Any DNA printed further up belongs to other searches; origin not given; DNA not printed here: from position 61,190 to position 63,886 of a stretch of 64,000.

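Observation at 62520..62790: Tandemly duplicated His/Glu-rich acidic insert inside a TonB-dependent receptor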

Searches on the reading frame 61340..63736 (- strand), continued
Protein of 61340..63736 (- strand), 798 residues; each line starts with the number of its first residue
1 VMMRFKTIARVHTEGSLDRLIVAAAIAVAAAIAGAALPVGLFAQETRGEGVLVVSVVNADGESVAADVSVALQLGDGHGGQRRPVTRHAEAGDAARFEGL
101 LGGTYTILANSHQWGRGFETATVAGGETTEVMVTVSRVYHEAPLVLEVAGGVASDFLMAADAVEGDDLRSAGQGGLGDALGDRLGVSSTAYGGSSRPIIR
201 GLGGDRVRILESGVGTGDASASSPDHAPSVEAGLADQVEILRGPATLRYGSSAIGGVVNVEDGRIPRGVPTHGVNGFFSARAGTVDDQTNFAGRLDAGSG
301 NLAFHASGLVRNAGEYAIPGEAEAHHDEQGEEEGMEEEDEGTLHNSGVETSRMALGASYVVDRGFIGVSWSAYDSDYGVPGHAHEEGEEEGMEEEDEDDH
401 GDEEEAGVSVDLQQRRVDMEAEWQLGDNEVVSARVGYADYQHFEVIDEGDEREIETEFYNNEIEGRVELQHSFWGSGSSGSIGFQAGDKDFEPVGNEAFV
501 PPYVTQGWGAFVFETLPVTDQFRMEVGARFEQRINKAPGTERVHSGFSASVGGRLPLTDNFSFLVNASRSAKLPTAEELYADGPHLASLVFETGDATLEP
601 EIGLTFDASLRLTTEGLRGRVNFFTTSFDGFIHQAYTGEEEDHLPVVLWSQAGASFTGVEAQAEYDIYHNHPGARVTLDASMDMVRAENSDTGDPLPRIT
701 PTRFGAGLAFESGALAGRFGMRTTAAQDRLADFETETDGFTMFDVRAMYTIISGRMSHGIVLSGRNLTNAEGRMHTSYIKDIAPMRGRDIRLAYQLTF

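Call 27: find_encoding_contigs(protein=P0006, flank=8000, max_places=2)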
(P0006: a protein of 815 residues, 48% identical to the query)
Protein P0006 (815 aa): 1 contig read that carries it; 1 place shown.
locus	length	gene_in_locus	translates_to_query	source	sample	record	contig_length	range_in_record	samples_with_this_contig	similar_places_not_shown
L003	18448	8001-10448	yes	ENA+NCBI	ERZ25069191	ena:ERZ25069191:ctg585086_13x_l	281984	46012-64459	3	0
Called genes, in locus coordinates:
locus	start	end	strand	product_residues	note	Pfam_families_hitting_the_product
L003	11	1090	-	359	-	PF21783:YNCE (faint), PF23414:Beta-prop_EML_2 (faint), PF02239:Cytochrom_D1 (faint), PF25174:Beta-prop_THOC3 (weak)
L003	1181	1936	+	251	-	PF01553:Acyltransferase (weak)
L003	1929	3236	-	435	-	PF07969:Amidohydro_3, PF01979:Amidohydro_1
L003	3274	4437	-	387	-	PF21088:MS_channel_1st, PF00924:MS_channel_2nd, PF21082:MS_channel_3rd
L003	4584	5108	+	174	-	PF04214:DUF411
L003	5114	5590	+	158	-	PF08332:CaMKII_AD, PF13474:SnoaL_3, PF14534:DUF4440, PF12680:SnoaL_2 (faint)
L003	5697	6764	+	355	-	PF01545:Cation_efflux, PF16916:ZT_dimer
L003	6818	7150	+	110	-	-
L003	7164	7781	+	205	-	-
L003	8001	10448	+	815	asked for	PF07715:Plug, PF00593:TonB_dep_Rec_b-barrel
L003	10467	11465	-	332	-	PF00291:PALP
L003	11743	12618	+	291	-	PF01634:HisG, PF08029:HisG_C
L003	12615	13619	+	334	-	PF00155:Aminotran_1_2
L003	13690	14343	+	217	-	PF00475:IGPD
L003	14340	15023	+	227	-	PF00117:GATase, PF07685:GATase_3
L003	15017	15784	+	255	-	PF00977:His_biosynth, PF00478:IMPDH (faint), PF01207:Dus (weak), PF05690:ThiG (weak), PF02581:TMP-TENI (faint), PF01180:DHO_dh (faint)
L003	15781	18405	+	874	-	PF00977:His_biosynth, PF01502:PRA-CH, PF01503:PRA-PH, PF00815:Histidinol_dh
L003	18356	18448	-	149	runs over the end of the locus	-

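Call 29: predict_structure(alignment_id=A1)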
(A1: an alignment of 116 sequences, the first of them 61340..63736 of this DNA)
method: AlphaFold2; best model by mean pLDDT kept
length: 798 residues; sequences in the alignment: 116
mean_pLDDT: 87.2   pTM: 0.89
mean pLDDT of the five models: 87.2, 85.6, 85.4, 85.4, 85.3
residues with pLDDT >= 90: 543; 70-90: 152; 50-70: 40; < 50: 63
segments of 3 or more residues with pLDDT < 50: 1-13, 40-45, 75-81, 142-155, 329-333, 335-337, 386-400
pLDDT, mean of each block of 10 residues (from residue 1): 40 60 79 66 60 93 91 51 78 93 86 86 93 80 40 48 86 89 93 90 95 93 88 92 89 93 94 95 96 97 98 93 66 51 93 98 94 96 56 45 72 97 87 96 92 95 95 80 96 93 97 93 94 97 98 94 96 97 91 97 97 92 97 95 95 98 93 87 97 95 97 92 97 94 96 93 96 93 93 96
secondary structure, 60 per line:
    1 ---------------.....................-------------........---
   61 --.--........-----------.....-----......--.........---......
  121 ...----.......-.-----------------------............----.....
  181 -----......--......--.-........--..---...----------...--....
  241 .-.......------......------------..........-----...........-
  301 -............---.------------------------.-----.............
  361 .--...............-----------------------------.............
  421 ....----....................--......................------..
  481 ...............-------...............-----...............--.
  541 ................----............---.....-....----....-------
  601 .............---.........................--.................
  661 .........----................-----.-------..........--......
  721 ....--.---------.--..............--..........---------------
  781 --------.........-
elements in order (helices of 4 or more, strands of 3 or more residues): H16-36 E50-57 E66-73 E85-89 E95-100 E103-111 E115-123 E128-134 E160-164 H165-171 H176-180 E186-191 E194-199 E207-211 E237-241 H243-249 E256-261 E274-283 E289-299 E302-313 E348-361 E364-378 E408-424 E429-448 E451-472 E479-495 E503-517 E523-537 E540-556 E561-572 H576-580 E582-585 E590-593 E601-613 E617-641 E644-669 E674-689 E703-712 E715-724 E740-753 E756-765 E789-797
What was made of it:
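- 63335..63589 (-): N-terminal beta-sandwich domain (aa 50-134), CarboxypepD_reg-like; absent from Neisseria ZnuD. AF2 strands 50-134 (call 29).
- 62696..62797 (-): Predicted extracellular loop L2 (aa 314-347, between barrel strands 3 and 4). AF2 strands 302-313 and 348-361; pLDDT below 50 at 329-337 (call 29).
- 62516..62602 (-): Predicted extracellular loop L3 (aa 379-407, between barrel strands 5 and 6), equivalent to the zinc-sensing loop 3 of ZnuD. AF2 strands 364-378 and 408-424; pLDDT below 50 at 386-400 (call 29).
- On TonB-dependent transporter (TBDT): The window protein has the diverged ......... at aa 141-149, in a region of low pLDDT (call 29).
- AF2 model with pLDDT 87 and pTM 0.89 (call 29). 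These are L2 and L3, both with low pLDDT, as expected for flexible loops (call 29).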

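Call 32: fold_search(model_id=the predicted structure, library=pdb)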
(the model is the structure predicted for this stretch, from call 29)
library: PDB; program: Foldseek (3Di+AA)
matches with E <= 10: 819; with E <= 0.001: 285
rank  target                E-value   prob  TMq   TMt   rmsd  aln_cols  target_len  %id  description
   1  4rdr                  1.5e-46  1.00  0.72  0.81   6.4       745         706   25  Structure of the bacterial Zn-transporter ZnuD from Neisseria meningitidis (locked conformation bound to zinc and cadmiu (released 2015-08-19)
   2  4rdt_A                9.5e-46  1.00  0.71  0.88   4.3       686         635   27  Structure of the bacterial Zn-transporter ZnuD from Neisseria meningitidis (flexible conformation bound to a zinc ion) (released 2015-08-19)
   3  4rdt_B                2.6e-45  1.00  0.71  0.88   4.2       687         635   27  Structure of the bacterial Zn-transporter ZnuD from Neisseria meningitidis (flexible conformation bound to a zinc ion) (released 2015-08-19)
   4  4rvw                  6.9e-43  1.00  0.70  0.91   2.7       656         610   27  Structure of the bacterial Zn-transporter ZnuD from Neisseria meningitidis (soaked with 20 micromolar Zinc) (released 2015-08-19)
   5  6fok_B                1.5e-31  1.00  0.65  0.81   4.0       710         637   16  Copper transporter OprC (released 2019-03-13)
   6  8the_A                1.5e-31  1.00  0.63  0.70   6.2       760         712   15  Cryo-EM structure of Pseudomonas aeruginosa TonB-dependent transporter PhuR in complex with synthetic antibody and hem (released 2024-01-31)
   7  6z8q_B                1.6e-30  1.00  0.66  0.81   3.8       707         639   17  Copper transporter OprC (released 2021-06-09)
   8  6z9n_A                2.0e-30  1.00  0.66  0.81   3.5       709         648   16  Copper transporter OprC (released 2021-06-30)
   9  6z8y_A                2.4e-30  1.00  0.65  0.78   4.2       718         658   16  Copper transporter OprC (released 2021-06-09)
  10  6z8z_B                2.5e-30  1.00  0.63  0.77   4.4       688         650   16  Copper transporter OprC (released 2021-06-09)
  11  6z99_A                3.4e-30  1.00  0.65  0.79   4.2       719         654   16  Copper transporter OprC (released 2021-06-30)
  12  6fom_A                4.6e-30  1.00  0.65  0.79   3.9       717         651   16  Copper transporter OprC (released 2019-03-13)
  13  6z9y_C                5.3e-30  1.00  0.65  0.80   4.2       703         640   16  Copper transporter OprC (released 2021-06-30)
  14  6fok_A                5.9e-30  1.00  0.66  0.80   4.0       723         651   16  Copper transporter OprC (released 2019-03-13)
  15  6fom_B                6.8e-30  1.00  0.65  0.79   4.1       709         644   16  Copper transporter OprC (released 2019-03-13)
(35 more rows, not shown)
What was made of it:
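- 61340..63736 (-): Gene for a 798-aa TonB-dependent outer-membrane transporter, ZnuD-like (GTG start; ATG codons follow at codons 2 and 3). Foldseek ZnuD E 1.5e-46 (call 32).
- Closest known: Copper importer OprC and haem receptors PhuR, ChuA and ShuA. Same: They are the next-best fold matches (E about 1e-31 to 1e-28, call 32).
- Its best fold matches are the ZnuD entries 4rdr, 4rdt and 4rvw (four chains) at E 1e-46 to 1e-43 and target TM-score 0.81-0.91, against 1e-31 for OprC and PhuR (call 32). PhuR, ChuA and ShuA appear among the fold matches (call 32).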

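Call 34: find_related_loci(query=A1, collection=genome_contigs, flank=6000)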
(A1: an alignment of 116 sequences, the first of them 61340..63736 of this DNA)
Query A1 (798 aa) in genome_contigs; peptide patterns used: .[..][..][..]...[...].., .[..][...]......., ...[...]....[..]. (x = any residue, [..] = any of these).
600 stretches matched a pattern (row limit reached: there are more); 598 encode a relative of the query (tblastn E <= 1e-3); the best 80 are kept; 80 distinct loci.
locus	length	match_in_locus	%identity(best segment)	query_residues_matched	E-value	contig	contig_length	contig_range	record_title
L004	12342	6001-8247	49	35-798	0e+0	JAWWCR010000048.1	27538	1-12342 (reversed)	MAG: Gemmatimonadota bacterium isolate HN17.bin.15 k141_1995452_length_27538_cov_10.4110, whole genome shotgun sequence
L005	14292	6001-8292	47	19-798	0e+0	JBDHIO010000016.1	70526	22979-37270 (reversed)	MAG: Gemmatimonadota bacterium isolate BHB10-2_Bin_304 BHB10-2_Bin_304_scaffold_1999, whole genome shotgun sequence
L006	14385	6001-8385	49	6-798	0e+0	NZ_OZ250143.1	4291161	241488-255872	MAG: Candidatus Palauibacter sp. isolate 48ff9d69-b9c1-46bb-834c-a9f20826d9c9 chromosome 1, complete sequence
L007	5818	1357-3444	44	91-798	1e-160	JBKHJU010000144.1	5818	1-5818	MAG: Longimicrobiales bacterium isolate D5M12_17 NODE_7547_length_5818_cov_5.454624, whole genome shotgun sequence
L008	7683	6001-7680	46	4-592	6e-136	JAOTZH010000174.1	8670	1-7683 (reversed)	MAG: Gemmatimonadota bacterium isolate 21_Jan_SF_Bin74 21_Jan_SF_Bin74_scaffold_7288_c1, whole genome shotgun sequence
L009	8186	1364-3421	41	97-798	5e-134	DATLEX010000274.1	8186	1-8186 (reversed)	MAG TPA_asm: Thermoanaerobaculia bacterium isolate SMAG_U14387 k141_2796062, whole genome shotgun sequence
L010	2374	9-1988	42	133-798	1e-142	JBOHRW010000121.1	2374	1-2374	MAG: Gemmatimonadota bacterium isolate M3-B2_metabat2.bin.87 k127_834829, whole genome shotgun sequence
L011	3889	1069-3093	40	85-798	4e-135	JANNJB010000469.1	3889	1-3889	MAG: Vicinamibacteria bacterium isolate SOY_40_metabat_13 SOY_40_k141_1472566, whole genome shotgun sequence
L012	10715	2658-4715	40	96-798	3e-128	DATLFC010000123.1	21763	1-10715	MAG TPA_asm: Thermoanaerobaculia bacterium isolate SMAG_U14392 k141_308798, whole genome shotgun sequence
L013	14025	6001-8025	38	85-798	6e-127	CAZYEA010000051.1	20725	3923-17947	MAG TPA_asm: uncultured Acidobacteriota bacterium isolate SRP342105_co1_264 genome assembly, contig: NODE_3411_length_20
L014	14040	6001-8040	40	82-798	3e-135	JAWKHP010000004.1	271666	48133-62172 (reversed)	MAG: Thermoanaerobaculia bacterium isolate ABC1.176 ABC1.176.fa-4, whole genome shotgun sequence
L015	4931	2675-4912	38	41-798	2e-127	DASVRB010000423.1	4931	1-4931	MAG TPA_asm: Thermoanaerobaculia bacterium isolate SMAG_U3224 k141_436656, whole genome shotgun sequence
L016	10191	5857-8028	38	106-798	1e-122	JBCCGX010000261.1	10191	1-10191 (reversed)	MAG: Acidobacteriota bacterium isolate P01_B01_bin.53 k141_2326121_length_10191_cov_53.9909, whole genome shotgun sequen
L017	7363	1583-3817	39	82-798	1e-121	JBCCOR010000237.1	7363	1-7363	MAG: Acidobacteriota bacterium isolate P01_D01_bin.109 k141_2903961_length_7363_cov_14.0000, whole genome shotgun sequen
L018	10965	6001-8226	36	103-798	1e-120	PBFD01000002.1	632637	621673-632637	MAG: Gemmatimonadetes bacterium isolate SP311 115051, whole genome shotgun sequence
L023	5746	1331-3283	40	153-798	3e-116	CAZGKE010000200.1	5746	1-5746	MAG TPA_asm: uncultured Gammaproteobacteria bacterium isolate SRP072547_co1_403 genome assembly, contig: NODE_31384_leng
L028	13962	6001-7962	40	157-798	4e-113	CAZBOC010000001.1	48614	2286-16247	MAG TPA_asm: uncultured Caulobacterales bacterium isolate SRP128890_co1_199 genome assembly, contig: NODE_1254_length_48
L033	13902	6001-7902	39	153-790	2e-108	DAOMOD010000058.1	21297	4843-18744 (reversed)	MAG TPA_asm: Lysobacteraceae bacterium isolate AMR_MDS_5895 NODE_1108_length_21297_cov_4.307598, whole genome shotgun se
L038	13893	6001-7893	38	159-798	5e-106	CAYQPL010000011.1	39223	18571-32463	MAG TPA_asm: uncultured Phenylobacterium sp. isolate SRP092796_co6_143 genome assembly, contig: NODE_628_length_39223_co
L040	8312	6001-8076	36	161-798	4e-106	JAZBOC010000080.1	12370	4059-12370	MAG: Wenzhouxiangella sp. isolate bin.754 k117_3671703, whole genome shotgun sequence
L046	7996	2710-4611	40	163-798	2e-104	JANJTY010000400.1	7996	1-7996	MAG: Lysobacteraceae bacterium isolate RX2_metabat.bin.76 RX2_k141_803388, whole genome shotgun sequence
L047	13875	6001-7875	39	159-798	5e-104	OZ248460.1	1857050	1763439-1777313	Caulobacteraceae bacterium isolate MiH-16 genome assembly, chromosome: MiH-16-c1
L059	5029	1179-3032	37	166-798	2e-102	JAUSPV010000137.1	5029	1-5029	MAG: Caulobacter sp. isolate E23_concoct.bin.108 E23_k141_65715, whole genome shotgun sequence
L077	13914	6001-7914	37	159-798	2e-98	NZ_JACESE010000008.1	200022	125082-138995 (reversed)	MAG: Phenylobacterium sp. isolate MCMED-G08 Phenylobacterium-MCMED-G08-C8, whole genome shotgun sequence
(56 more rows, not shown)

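Call 41: find_encoding_contigs(protein=P0012, flank=7000, max_places=1)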
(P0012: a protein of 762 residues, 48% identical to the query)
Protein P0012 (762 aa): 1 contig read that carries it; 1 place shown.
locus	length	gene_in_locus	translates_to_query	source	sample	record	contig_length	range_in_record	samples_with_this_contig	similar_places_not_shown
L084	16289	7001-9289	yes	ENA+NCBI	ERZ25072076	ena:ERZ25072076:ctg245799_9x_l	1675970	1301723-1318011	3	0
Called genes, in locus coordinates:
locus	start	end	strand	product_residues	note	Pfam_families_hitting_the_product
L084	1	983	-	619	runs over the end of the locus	PF17900:Peptidase_M1_N, PF01433:Peptidase_M1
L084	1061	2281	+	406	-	PF04851:ResIII (weak), PF00270:DEAD, PF00271:Helicase_C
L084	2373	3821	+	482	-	PF01019:G_glu_transpept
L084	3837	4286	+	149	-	PF01019:G_glu_transpept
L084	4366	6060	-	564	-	PF01425:Amidase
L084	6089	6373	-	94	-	-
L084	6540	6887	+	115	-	-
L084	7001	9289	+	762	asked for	PF07715:Plug, PF00593:TonB_dep_Rec_b-barrel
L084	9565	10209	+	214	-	PF01227:GTP_cyclohydroI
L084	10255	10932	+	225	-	-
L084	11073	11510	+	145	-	PF07719:TPR_2 (faint), PF00515:TPR_1 (faint), PF13432:TPR_16 (faint), PF13371:TPR_9 (faint), PF13431:TPR_17 (faint), PF13414:TPR_11 (weak), PF14559:TPR_19 (weak)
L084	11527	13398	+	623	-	PF00501:AMP-binding, PF23562:AMP-binding_C_3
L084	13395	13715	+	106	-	PF03091:CutA1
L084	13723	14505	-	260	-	PF09678:Caa3_CtaG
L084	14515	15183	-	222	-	PF02630:SCO1-SenC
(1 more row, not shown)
